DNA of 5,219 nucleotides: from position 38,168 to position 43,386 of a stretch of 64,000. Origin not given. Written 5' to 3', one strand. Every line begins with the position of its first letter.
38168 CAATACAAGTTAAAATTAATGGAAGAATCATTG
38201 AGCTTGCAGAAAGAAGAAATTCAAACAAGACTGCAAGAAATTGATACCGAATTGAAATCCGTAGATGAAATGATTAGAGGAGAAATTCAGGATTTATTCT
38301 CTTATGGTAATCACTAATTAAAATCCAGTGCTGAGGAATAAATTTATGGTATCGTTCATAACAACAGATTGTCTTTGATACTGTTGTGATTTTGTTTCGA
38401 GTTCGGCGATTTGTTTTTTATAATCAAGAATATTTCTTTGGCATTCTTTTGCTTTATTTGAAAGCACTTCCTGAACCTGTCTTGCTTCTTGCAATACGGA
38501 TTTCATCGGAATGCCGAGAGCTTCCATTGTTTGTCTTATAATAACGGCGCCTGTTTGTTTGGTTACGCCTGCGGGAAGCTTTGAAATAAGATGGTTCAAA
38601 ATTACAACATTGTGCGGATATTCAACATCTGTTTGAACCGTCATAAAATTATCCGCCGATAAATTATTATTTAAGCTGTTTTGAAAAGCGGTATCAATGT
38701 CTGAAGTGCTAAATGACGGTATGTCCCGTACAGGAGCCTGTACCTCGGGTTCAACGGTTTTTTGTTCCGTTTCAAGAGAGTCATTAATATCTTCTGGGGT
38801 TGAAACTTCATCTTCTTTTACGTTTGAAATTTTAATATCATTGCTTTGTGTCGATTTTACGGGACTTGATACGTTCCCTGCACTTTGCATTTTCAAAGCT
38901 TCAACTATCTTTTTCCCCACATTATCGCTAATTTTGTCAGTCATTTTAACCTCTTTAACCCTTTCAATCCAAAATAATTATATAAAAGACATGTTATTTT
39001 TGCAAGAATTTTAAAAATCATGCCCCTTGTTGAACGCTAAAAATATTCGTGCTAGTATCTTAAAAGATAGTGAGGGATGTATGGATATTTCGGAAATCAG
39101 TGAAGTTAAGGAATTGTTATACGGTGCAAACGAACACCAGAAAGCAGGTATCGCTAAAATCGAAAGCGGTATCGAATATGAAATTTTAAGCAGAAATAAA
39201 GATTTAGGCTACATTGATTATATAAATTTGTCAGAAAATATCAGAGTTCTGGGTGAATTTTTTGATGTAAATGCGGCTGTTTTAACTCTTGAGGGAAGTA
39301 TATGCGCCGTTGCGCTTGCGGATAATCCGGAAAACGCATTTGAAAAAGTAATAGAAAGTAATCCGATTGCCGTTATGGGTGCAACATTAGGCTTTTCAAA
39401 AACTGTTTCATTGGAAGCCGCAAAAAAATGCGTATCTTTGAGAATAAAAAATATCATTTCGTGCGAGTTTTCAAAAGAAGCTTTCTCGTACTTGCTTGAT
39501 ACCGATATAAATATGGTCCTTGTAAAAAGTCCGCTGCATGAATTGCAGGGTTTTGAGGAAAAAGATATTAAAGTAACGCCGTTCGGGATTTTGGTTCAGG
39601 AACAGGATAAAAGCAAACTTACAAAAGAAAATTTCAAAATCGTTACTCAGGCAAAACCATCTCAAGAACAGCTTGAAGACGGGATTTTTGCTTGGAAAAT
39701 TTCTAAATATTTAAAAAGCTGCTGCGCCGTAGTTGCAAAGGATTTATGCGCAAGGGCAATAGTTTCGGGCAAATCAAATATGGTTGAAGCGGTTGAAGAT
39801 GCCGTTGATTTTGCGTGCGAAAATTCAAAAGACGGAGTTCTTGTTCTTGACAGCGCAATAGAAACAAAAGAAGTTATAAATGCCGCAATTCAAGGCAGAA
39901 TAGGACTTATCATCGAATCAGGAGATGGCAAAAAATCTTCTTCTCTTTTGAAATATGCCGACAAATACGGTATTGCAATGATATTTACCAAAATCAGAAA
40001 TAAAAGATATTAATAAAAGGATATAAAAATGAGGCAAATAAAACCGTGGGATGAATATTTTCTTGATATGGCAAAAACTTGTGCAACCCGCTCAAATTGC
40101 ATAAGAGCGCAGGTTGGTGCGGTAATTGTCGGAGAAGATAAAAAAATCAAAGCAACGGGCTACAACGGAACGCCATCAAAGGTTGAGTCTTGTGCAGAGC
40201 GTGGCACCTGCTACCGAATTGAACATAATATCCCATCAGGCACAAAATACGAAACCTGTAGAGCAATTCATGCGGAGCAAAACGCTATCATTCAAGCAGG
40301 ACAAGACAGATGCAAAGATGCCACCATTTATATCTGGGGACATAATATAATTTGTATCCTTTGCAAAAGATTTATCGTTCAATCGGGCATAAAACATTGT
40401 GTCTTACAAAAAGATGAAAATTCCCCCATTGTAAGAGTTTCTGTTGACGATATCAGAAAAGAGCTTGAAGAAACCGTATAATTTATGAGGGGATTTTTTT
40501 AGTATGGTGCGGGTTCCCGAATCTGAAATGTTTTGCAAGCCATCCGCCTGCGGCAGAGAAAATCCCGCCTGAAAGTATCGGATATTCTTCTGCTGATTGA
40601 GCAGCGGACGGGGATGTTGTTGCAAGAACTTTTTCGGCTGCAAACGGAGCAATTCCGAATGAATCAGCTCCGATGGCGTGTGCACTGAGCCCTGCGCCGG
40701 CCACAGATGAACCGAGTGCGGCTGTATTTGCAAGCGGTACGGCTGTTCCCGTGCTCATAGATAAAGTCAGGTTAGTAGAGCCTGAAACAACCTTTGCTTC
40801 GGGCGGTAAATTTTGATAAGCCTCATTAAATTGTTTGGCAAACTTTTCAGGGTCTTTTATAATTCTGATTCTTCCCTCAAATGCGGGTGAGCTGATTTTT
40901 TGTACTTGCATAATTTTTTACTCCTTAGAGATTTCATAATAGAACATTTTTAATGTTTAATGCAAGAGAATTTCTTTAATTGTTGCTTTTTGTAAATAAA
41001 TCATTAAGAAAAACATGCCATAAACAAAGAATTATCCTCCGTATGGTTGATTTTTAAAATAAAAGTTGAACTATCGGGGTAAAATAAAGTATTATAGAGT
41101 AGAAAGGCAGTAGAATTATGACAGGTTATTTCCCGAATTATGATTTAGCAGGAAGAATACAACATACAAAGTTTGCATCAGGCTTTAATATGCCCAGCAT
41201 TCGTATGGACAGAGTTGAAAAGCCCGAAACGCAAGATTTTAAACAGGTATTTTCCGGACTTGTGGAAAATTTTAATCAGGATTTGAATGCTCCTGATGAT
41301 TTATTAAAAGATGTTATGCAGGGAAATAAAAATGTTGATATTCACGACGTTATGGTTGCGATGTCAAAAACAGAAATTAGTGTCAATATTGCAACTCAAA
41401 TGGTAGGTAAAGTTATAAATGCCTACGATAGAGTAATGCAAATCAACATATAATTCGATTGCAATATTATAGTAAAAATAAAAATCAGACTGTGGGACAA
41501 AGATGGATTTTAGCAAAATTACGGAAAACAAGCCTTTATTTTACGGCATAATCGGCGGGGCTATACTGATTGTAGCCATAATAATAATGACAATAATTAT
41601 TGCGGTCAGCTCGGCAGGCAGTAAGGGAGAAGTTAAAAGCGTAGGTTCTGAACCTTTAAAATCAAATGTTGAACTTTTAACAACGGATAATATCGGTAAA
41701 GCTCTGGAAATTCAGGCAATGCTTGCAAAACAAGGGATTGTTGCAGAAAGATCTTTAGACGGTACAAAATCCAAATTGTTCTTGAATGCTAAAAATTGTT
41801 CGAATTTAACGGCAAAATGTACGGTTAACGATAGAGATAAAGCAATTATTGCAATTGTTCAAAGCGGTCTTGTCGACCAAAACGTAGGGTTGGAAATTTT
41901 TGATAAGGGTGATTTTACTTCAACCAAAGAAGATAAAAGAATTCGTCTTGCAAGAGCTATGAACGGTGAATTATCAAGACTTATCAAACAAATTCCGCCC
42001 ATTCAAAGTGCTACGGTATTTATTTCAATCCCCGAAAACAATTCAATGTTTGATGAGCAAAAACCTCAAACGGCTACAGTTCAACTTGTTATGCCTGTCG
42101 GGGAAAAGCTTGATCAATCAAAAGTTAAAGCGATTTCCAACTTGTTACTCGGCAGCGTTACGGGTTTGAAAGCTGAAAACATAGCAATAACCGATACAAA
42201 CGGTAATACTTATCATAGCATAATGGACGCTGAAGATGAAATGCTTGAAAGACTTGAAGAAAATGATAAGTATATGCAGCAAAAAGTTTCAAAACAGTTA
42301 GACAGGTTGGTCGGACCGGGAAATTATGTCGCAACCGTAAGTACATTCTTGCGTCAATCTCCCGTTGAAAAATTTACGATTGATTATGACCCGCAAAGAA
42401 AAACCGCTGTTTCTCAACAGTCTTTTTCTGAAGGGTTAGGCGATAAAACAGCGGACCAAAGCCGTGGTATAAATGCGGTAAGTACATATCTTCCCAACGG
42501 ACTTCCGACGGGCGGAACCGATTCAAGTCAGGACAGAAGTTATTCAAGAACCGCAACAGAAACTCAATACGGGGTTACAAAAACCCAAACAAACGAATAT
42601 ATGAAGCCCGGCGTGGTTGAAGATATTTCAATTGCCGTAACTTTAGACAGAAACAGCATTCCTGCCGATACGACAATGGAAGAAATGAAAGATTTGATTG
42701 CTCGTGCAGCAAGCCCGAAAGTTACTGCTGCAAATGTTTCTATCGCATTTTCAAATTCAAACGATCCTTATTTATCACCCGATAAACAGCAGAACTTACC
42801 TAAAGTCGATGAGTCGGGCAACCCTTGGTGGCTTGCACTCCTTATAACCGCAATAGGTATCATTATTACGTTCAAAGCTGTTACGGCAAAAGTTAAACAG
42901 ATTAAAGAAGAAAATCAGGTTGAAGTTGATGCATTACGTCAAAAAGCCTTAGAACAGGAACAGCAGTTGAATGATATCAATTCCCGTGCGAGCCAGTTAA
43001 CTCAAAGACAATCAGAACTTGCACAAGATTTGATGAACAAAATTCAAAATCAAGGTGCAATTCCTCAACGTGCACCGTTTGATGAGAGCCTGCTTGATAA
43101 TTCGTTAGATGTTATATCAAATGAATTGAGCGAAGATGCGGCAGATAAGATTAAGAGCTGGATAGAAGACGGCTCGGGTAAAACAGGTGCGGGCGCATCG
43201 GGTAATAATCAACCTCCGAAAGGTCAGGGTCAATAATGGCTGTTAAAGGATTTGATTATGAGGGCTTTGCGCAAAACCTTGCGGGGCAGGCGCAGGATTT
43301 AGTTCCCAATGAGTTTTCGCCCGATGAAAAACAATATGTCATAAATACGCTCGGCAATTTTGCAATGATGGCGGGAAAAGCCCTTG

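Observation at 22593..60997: Eight copies of a 35-bp bipartite promoter-like element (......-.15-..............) mark a candidate regulon of uncharacterised proteins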

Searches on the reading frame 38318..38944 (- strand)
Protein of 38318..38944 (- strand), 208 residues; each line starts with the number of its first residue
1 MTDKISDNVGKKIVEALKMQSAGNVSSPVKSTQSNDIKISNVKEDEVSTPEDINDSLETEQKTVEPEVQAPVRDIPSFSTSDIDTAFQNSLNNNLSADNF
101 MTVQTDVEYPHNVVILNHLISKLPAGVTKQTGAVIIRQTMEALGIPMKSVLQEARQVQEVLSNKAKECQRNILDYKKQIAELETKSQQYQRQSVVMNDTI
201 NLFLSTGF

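Call 19: search_protein_families(library=pfam, proteins=[window:38318-38944:-], max_evalue=0.001)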
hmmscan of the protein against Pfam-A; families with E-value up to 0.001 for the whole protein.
window:38318-38944:- (208 aa): 0 families

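Call 33: search_protein_families(library=pfam, proteins=[window:38318-38944:-], max_evalue=0.01)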
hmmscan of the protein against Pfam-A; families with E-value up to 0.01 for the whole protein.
window:38318-38944:- (208 aa): 0 families

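Call 58: search_protein_families(library=ncbifam, proteins=[window:38318-38944:-], max_evalue=0.001)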
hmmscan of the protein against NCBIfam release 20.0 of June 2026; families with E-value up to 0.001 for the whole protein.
window:38318-38944:- (208 aa): 0 families

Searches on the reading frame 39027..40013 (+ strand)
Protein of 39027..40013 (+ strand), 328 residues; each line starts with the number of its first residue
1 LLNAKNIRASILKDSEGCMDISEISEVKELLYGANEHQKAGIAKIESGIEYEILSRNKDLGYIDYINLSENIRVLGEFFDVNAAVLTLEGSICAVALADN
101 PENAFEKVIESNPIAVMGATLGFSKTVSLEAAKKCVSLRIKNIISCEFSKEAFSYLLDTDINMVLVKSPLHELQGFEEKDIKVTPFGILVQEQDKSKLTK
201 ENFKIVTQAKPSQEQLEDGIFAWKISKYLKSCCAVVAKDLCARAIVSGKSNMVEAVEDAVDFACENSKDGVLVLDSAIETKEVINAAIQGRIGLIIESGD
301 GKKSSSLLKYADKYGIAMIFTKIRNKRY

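Call 19: search_protein_families(library=pfam, proteins=[window:39027-40013:+], max_evalue=0.001)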
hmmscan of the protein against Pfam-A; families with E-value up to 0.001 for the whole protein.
window:39027-40013:+ (328 aa): 1 family
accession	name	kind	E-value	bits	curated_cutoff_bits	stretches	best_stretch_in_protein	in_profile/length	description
PF01808.24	AICARFT_IMPCHas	-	1e-36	127.4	25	1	23-260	72-309/311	AICARFT/IMPCHase bienzyme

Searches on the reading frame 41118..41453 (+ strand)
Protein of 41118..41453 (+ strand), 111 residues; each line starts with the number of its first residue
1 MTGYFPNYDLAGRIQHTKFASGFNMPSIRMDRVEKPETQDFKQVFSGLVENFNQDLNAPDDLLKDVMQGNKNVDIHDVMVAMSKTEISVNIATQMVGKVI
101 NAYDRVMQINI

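Call 20: search_protein_families(library=pfam, proteins=[window:41118-41453:+], max_evalue=0.001)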
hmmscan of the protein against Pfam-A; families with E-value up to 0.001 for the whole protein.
window:41118-41453:+ (111 aa): 1 family
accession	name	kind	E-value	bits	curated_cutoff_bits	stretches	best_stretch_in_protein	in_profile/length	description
PF02049.23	FliE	-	3.3e-16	59.6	22.4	1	35-111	14-89/89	Flagellar hook-basal body complex protein FliE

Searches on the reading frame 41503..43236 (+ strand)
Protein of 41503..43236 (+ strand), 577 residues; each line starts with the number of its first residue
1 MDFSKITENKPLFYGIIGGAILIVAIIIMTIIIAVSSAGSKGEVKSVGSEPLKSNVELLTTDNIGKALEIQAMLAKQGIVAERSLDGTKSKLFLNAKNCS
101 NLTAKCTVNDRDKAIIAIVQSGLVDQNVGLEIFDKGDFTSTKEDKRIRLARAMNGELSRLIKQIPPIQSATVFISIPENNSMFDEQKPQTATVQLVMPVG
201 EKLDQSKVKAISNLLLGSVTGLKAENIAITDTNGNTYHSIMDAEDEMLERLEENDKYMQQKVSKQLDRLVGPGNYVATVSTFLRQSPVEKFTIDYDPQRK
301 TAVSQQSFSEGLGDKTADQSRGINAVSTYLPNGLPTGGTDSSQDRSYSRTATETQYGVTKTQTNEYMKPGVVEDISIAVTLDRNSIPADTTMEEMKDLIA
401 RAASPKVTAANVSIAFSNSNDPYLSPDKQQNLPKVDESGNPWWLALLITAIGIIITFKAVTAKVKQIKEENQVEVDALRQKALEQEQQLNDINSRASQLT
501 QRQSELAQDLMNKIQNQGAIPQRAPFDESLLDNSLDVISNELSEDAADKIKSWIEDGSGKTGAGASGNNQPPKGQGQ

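Call 20: search_protein_families(library=pfam, proteins=[window:41503-43236:+], max_evalue=0.001)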
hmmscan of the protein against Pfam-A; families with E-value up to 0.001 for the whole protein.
window:41503-43236:+ (577 aa): 2 families
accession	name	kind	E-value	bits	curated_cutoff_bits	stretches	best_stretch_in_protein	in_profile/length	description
PF01514.23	YscJ_FliF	-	1.2e-32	113.7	24.4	1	108-237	45-177/179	Secretory protein of YscJ/FliF family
PF08345.17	YscJ_FliF_C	-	2.9e-16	60.7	23.8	1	266-403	1-130/147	Flagellar M-ring protein C-terminal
